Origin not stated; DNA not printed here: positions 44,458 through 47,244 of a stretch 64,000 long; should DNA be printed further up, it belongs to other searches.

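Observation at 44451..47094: Cargo of element A: unannotated 55-aa acidic ORF coupled to an 828-aa Rad50/RloC-like ABC ATPase with a CxxC hook and an unknown C-terminal domain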

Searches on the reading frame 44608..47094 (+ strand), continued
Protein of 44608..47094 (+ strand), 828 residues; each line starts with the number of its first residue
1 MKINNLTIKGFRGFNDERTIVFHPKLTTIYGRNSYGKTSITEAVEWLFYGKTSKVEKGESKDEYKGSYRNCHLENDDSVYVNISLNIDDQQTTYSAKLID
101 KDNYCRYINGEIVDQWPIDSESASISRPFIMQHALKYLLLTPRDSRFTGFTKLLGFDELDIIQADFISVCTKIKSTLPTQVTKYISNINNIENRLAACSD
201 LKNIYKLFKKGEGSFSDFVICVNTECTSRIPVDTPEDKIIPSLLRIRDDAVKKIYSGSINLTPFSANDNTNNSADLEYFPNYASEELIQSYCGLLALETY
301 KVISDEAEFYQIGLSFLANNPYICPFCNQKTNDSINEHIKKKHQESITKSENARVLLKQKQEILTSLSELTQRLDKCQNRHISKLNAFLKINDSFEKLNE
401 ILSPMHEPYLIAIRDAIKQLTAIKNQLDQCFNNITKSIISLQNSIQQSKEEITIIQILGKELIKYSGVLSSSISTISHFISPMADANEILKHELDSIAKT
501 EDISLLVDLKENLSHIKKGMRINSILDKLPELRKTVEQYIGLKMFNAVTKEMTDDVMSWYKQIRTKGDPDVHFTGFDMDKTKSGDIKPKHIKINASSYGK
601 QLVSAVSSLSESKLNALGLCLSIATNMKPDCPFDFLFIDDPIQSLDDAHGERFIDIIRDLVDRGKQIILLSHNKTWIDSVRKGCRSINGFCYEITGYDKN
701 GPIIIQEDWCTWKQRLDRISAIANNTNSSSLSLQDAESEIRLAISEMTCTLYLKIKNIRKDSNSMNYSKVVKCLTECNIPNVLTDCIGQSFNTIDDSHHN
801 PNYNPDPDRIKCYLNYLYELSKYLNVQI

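Call 30: predict_structure(alignment_id=A2)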
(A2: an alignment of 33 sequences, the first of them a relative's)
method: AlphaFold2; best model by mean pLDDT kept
length: 828 residues; sequences in the alignment: 33
mean_pLDDT: 83.4   pTM: 0.56
mean pLDDT of the five models: 83.4, 81.7, 79.7, 79.3, 77.2
residues with pLDDT >= 90: 320; 70-90: 392; 50-70: 99; < 50: 17
segments of 3 or more residues with pLDDT < 50: 58-63, 65-69, 826-828
pLDDT, mean of each block of 10 residues (from residue 1): 91 85 94 82 83 54 45 66 86 86 81 75 60 69 74 77 81 83 90 89 94 93 93 87 90 87 92 95 90 80 69 71 72 77 77 85 94 96 93 91 90 95 96 96 90 93 96 94 90 87 92 93 90 88 81 77 67 72 80 68 54 75 83 85 62 88 92 88 88 89 87 89 87 87 91 89 87 93 92 68 79 93 68
secondary structure, 60 per line:
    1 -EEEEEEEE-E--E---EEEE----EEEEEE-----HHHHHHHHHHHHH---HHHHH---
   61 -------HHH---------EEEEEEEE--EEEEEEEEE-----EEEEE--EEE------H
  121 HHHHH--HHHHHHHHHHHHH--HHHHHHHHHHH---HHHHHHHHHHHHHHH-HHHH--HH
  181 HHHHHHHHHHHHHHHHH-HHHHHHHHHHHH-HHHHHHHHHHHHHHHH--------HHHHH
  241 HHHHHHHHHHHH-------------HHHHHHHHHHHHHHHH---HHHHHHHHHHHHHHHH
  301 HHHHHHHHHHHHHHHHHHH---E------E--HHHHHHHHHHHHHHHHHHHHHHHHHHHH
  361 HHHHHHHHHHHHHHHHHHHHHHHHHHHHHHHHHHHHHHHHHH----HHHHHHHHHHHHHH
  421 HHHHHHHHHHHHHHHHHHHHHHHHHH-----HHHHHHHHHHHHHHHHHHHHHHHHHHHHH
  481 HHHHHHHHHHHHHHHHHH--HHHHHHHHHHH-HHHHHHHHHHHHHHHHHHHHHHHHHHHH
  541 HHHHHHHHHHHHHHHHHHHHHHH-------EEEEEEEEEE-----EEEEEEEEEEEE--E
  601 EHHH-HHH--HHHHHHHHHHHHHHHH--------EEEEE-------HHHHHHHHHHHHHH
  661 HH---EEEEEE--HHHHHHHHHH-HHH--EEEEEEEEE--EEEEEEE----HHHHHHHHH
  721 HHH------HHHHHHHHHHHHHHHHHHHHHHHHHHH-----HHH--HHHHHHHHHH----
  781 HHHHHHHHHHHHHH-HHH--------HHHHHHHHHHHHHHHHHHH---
elements in order (helices of 4 or more, strands of 3 or more residues): E2-9 E18-21 E26-31 H37-49 H53-57 E80-87 E90-98 E104-108 E111-113 H120-125 H128-140 H143-153 H157-171 H173-176 H179-197 H199-210 H212-227 H236-252 H266-281 H285-319 H333-402 H407-446 H452-498 H501-511 H513-563 E571-580 E586-597 H611-626 E635-639 H647-662 E666-671 H674-683 E690-698 E701-707 H712-723 H730-756 H767-776 H781-794 H807-825

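Call 36: fold_search(model_id=the predicted structure, library=pdb)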
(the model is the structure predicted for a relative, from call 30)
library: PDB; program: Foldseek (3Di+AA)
matches with E <= 10: 999; with E <= 0.001: 101
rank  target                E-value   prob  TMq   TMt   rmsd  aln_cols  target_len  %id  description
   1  7zr1_C                1.0e-12  1.00  0.33  0.35  76.6       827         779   14  Chaetomium thermophilum Mre11-Rad50-Nbs1 complex bound to ATPyS (composite structure) (released 2023-01-11)
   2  7zr1_D                5.0e-12  1.00  0.30  0.32  76.7       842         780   14  Chaetomium thermophilum Mre11-Rad50-Nbs1 complex bound to ATPyS (composite structure) (released 2023-01-11)
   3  5xei                  1.6e-09  1.00  0.28  0.42  23.7       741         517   13  Crystal structure of the Smc head domain with a coiled coil and joint derived from Pyrococcus yayanosii (released 2017-06-07)
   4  7w1m_B                5.7e-09  1.00  0.31  0.45  21.6       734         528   13  Cryo-EM structure of human cohesin-CTCF-DNA complex (released 2023-05-31)
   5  6wg3_A                2.5e-08  1.00  0.33  0.46  40.8       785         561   11  Cryo-EM structure of human Cohesin-NIPBL-DNA complex (released 2020-05-20)
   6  6wge_B                6.2e-08  1.00  0.29  0.45  18.6       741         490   12  Cryo-EM structure of human Cohesin-NIPBL-DNA complex without STAG1 (released 2020-05-20)
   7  6wg3_B                8.4e-08  1.00  0.27  0.32  34.4       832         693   12  Cryo-EM structure of human Cohesin-NIPBL-DNA complex (released 2020-05-20)
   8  7nyw_B                1.2e-07  1.00  0.23  0.23  35.0       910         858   13  Cryo-EM structure of the MukBEF-MatP-DNA head module (released 2021-07-07)
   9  6qpq_A                2.6e-07  1.00  0.27  0.51  26.0       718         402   10  The structure of the cohesin head module elucidates the mechanism of ring opening (released 2020-02-05)
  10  6qj1                  2.9e-07  1.00  0.24  0.45  30.2       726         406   10  Crystal structure of the C. thermophilum condensin Smc2 ATPase head (crystal from I) (released 2019-07-03)
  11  7qen_A                3.3e-07  1.00  0.29  0.48  17.7       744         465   12  S.c. Condensin core in DNA- and ATP-bound state (released 2022-06-15)
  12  8roi_A                3.5e-07  1.00  0.29  0.55  23.0       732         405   11  Human cohesin SMC3-HD(EQ)/RAD21-N complex - ADP-bound conformation (released 2024-09-11)
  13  9q9m_B                3.8e-07  1.00  0.34  0.56  17.2       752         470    9  Cryo-EM structure of human Mre11-Rad50-Nbs1 (MRN) complex bound to DNA and telomeric factor TRF2 (released 2025-10-01)
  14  9q9j_B                4.9e-07  1.00  0.34  0.55  17.1       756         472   10  Cryo-EM structure of human Mre11-Rad50-Nbs1 (MRN) complex bound to DNA and telomeric factor TRF2 fragment (438-542) (released 2025-10-01)
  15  9q9m_A                5.1e-07  1.00  0.30  0.50  20.1       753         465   10  Cryo-EM structure of human Mre11-Rad50-Nbs1 (MRN) complex bound to DNA and telomeric factor TRF2 (released 2025-10-01)
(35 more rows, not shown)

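Call 38: search_protein_families(library=pfam, proteins=[P0002, P0031, P0050, P0119], max_evalue=1)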
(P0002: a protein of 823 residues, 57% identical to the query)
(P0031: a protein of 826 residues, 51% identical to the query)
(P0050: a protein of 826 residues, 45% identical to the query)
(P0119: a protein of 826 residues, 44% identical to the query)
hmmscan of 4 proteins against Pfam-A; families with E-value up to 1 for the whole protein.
P0002 (823 aa): 13 families
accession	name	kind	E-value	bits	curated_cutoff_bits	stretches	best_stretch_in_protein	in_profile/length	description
PF13476.12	AAA_23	-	7.5e-15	56.5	27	1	5-90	1-84/201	AAA domain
PF02463.25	SMC_N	-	3.4e-11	43.4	40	2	3-57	2-57/220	RecF/RecN/SMC N terminal domain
PF13175.12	AAA_15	-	8.5e-10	39.2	32.1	1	1-337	1-192/374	AAA ATPase domain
PF13166.12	AAA_13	-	4e-06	26.2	36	2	636-685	530-583/713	AAA domain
PF13514.12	AAA_27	-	5.2e-05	23.4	22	1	1-54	1-56/206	AAA domain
PF24333.1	DUF7501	-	0.0087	16.6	27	1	319-340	8-32/58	Family of unknown function (DUF7501)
PF04108.17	ATG17_like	-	0.022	14.7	43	1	360-538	118-300/355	Autophagy protein ATG17-like domain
PF15011.11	CA109-like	-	0.039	14.3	27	1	340-436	3-98/161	Ribosome biogenesis protein C1orf109-like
PF04423.19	Rad50_zn_hook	-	0.059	13.6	24.3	1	319-350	16-48/52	Rad50 zinc hook motif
PF13555.12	AAA_29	-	0.14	12.4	27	1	13-52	11-50/61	P-loop containing region of AAA domain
PF05605.18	zf-Di19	-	0.15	12.8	27.5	1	323-345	4-27/54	Drought induced 19 protein (Di19), zinc-binding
PF21532.2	Bin2_C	-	0.17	12.1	27.4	1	464-520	23-78/266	Bridging integrator 2, C-terminal tail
PF22795.1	DUF4796_N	-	0.3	11.4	27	1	318-331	16-29/29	DUF4796 N-terminal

P0031 (826 aa): 12 families
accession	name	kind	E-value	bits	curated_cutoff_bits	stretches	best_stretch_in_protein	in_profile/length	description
PF13476.12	AAA_23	-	1.3e-14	55.8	27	1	6-104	2-100/201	AAA domain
PF13175.12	AAA_15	-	1e-12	48.8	32.1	1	1-81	1-55/374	AAA ATPase domain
PF02463.25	SMC_N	-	2.1e-11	44.1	40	1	3-679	2-204/220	RecF/RecN/SMC N terminal domain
PF13166.12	AAA_13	-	6.5e-08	32.2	36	1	636-684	530-581/713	AAA domain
PF13514.12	AAA_27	-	6.5e-06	26.3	22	1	1-54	1-56/206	AAA domain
PF13555.12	AAA_29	-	0.002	18.3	27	1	13-52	11-50/61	P-loop containing region of AAA domain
PF13304.12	AAA_21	-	0.011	16.2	27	1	26-48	1-23/304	AAA domain, putative AbiEii toxin, Type IV TA system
PF04108.17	ATG17_like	-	0.025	14.5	43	1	362-485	177-286/355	Autophagy protein ATG17-like domain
PF05605.18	zf-Di19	-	0.12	13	27.5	1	324-344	5-26/54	Drought induced 19 protein (Di19), zinc-binding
PF16752.10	TBCC_N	-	0.15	12.9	27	0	457-538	33-106/115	Tubulin-specific chaperone C N-terminal domain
PF24333.1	DUF7501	-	0.24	12.1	27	1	320-339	9-31/58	Family of unknown function (DUF7501)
PF07160.18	SKA1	-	0.46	10.7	29.6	1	412-494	27-104/243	Spindle and kinetochore-associated protein 1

P0050 (826 aa): 13 families
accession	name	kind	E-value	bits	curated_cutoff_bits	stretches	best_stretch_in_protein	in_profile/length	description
PF13476.12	AAA_23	-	2.5e-14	54.8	27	1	5-374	1-193/201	AAA domain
PF13166.12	AAA_13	-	2.8e-14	53.2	36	2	284-452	217-385/713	AAA domain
PF02463.25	SMC_N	-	5.8e-11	42.7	40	1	3-680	2-205/220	RecF/RecN/SMC N terminal domain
PF13175.12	AAA_15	-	4.2e-10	40.2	32.1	1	1-49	1-48/374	AAA ATPase domain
PF13514.12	AAA_27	-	4e-06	27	22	1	1-56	1-58/206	AAA domain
PF09440.15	eIF3_N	-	0.015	16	26.8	0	766-811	29-74/133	eIF3 subunit 6 N terminal domain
PF05605.18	zf-Di19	-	0.021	15.5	27.5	1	323-345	4-27/54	Drought induced 19 protein (Di19), zinc-binding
PF01920.25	Prefoldin_2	-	0.04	14.3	27.6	0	438-463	31-56/106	Prefoldin subunit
PF11398.14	DUF2813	-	0.046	13.5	21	1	1-62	1-59/372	Protein of unknown function (DUF2813)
PF13555.12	AAA_29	-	0.12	12.6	27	0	12-52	10-50/61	P-loop containing region of AAA domain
PF04108.17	ATG17_like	-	0.39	10.6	43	0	355-456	46-150/355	Autophagy protein ATG17-like domain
PF24850.1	CC_BshC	-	0.49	10.7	27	0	180-225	18-63/159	Bacillithiol biosynthesis BshC, C-terminal coiled-coil domain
PF12296.13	HsbA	-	0.81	10.6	33.5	0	430-538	7-114/121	Hydrophobic surface binding protein A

P0119 (826 aa): 15 families
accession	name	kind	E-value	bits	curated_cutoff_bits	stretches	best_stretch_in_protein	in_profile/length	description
PF13476.12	AAA_23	-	1.4e-13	52.4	27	1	6-375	2-201/201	AAA domain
PF13166.12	AAA_13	-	1.4e-10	41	36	2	636-675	530-572/713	AAA domain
PF02463.25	SMC_N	-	1.6e-09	37.9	40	2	3-91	2-89/220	RecF/RecN/SMC N terminal domain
PF13175.12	AAA_15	-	7.7e-08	32.8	32.1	1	1-450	1-265/374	AAA ATPase domain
PF13514.12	AAA_27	-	5.4e-06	26.6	22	1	1-56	1-58/206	AAA domain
PF05605.18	zf-Di19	-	0.0025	18.4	27.5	1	323-348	4-30/54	Drought induced 19 protein (Di19), zinc-binding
PF13304.12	AAA_21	-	0.0054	17.3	27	0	354-673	129-299/304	AAA domain, putative AbiEii toxin, Type IV TA system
PF11398.14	DUF2813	-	0.012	15.4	21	1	1-68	1-65/372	Protein of unknown function (DUF2813)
PF10163.14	EnY2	-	0.025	15.3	27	0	183-236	20-73/83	Transcription factor e(y)2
PF24333.1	DUF7501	-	0.075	13.7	27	1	319-341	8-33/58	Family of unknown function (DUF7501)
PF24460.1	DUF7575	-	0.15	11.9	28.5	1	321-335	3-17/28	Domain of unknown function (DUF7575)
PF25439.1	TPR_CFAP46_N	-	0.17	12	27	1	711-751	19-59/157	CFAP46, N-terminal TPR repeats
PF13555.12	AAA_29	-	0.22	11.7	27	1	11-52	9-50/61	P-loop containing region of AAA domain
PF21037.2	CCDC138_cc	-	0.37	11.3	27.1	0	346-377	24-55/59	Coiled-coil-domain-containing protein 138, coiled-coil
PF03885.18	DUF327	-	0.42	11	25.8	1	479-544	19-80/143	Protein of unknown function (DUF327)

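Call 45: find_related_loci(query=A2, collection=genome_contigs, flank=6000)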
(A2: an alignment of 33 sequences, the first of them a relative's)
Query A2 (828 aa) in genome_contigs; peptide patterns used: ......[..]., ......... (x = any residue, [..] = any of these).
99 stretches matched a pattern; 55 encode a relative of the query (tblastn E <= 1e-3); 54 distinct loci.
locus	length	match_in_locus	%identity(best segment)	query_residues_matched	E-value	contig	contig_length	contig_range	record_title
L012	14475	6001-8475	55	1-825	0e+0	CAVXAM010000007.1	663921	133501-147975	MAG: uncultured Chloroflexia bacterium isolate MFD04408.bin.2.186 genome assembly, contig: contig_49116, whole genome sh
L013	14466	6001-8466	47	1-821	0e+0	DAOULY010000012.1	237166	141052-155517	MAG TPA_asm: Dehalococcoidia bacterium isolate W31_65 k127_1017130, whole genome shotgun sequence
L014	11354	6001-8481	46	1-825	0e+0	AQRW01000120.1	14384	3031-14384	Candidatus Aerophobus profundus SCGC AAA252-L23 A252L23DRAFT_contig_69_0.71_C, whole genome shotgun sequence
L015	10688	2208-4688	44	1-825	0e+0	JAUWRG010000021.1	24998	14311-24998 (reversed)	MAG: Dehalococcoidia bacterium isolate CSMAG_2522 CSMAG_2522_k141_501428_length_24998_cov_18.9841, whole genome shotgun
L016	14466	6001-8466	43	1-820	0e+0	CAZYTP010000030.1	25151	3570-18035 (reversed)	MAG TPA_asm: uncultured Syntrophales bacterium isolate SRP178699_co2_308 genome assembly, contig: NODE_1156_length_25151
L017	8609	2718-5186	43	1-822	0e+0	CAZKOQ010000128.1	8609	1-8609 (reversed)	MAG TPA_asm: uncultured Pirellulales bacterium isolate binchicken_co33_496 genome assembly, contig: NODE_10892_length_86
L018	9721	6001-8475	41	1-824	0e+0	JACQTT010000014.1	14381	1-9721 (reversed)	MAG: Chloroflexi bacterium isolate NC_groundwater_1418_Ag_S-0.65um_53_41 S_p65_S5_coassembly_k141_495819, whole genome s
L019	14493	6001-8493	41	1-824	0e+0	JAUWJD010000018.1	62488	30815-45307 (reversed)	MAG: Chloroflexota bacterium isolate CSMAG_2311 CSMAG_2311_k127_2503732_length_62488_cov_18.9187, whole genome shotgun s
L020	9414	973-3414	39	1-820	0e+0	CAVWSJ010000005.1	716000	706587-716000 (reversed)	MAG: Terriglobia bacterium isolate MFD05377.bin.2.152 genome assembly, contig: contig_46689, whole genome shotgun sequen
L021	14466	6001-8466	40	1-820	0e+0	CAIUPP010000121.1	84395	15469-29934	MAG: uncultured planctomycete isolate AM-2014_bin-0320 genome assembly, contig: bin-0320:121/154, whole genome shotgun s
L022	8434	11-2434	40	1-813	0e+0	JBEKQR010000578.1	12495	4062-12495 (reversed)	MAG: Candidatus Korobacteraceae bacterium isolate SPRUCE 492 SPRUCE_492_578, whole genome shotgun sequence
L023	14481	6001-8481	38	1-825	0e+0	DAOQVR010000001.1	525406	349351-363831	MAG TPA_asm: Anaerolineae bacterium isolate AMR_MDS_1083 NODE_4_length_525406_cov_23.496927, whole genome shotgun sequen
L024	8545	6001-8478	36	1-827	1e-179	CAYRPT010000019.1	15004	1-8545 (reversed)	MAG TPA_asm: uncultured Solibacteraceae bacterium isolate SRP323723_co1_108 genome assembly, contig: NODE_3276_length_15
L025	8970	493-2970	43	1-824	0e+0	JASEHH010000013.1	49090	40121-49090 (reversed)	MAG: Thermodesulfobacteriota bacterium isolate Yes70-18 NODE_180_length_49090_cov_55.746956, whole genome shotgun sequen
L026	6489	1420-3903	35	1-822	7e-173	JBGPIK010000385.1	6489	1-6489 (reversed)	MAG: Candidatus Binatia bacterium isolate OBJ_0618_7090110_336 k141_454903_length_6489_cov_131.0000, whole genome shotgu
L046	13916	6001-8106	33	1-708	4e-10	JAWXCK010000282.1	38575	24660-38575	MAG: Pirellulaceae bacterium isolate P2IB.181 k99_1935216, whole genome shotgun sequence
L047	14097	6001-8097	27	1-714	2e-9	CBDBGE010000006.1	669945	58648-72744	MAG: Dehalococcoidia bacterium isolate cbf7c279-2744-4af4-98a5-7b2d7e2e1d30 genome assembly, contig: contig_6, whole gen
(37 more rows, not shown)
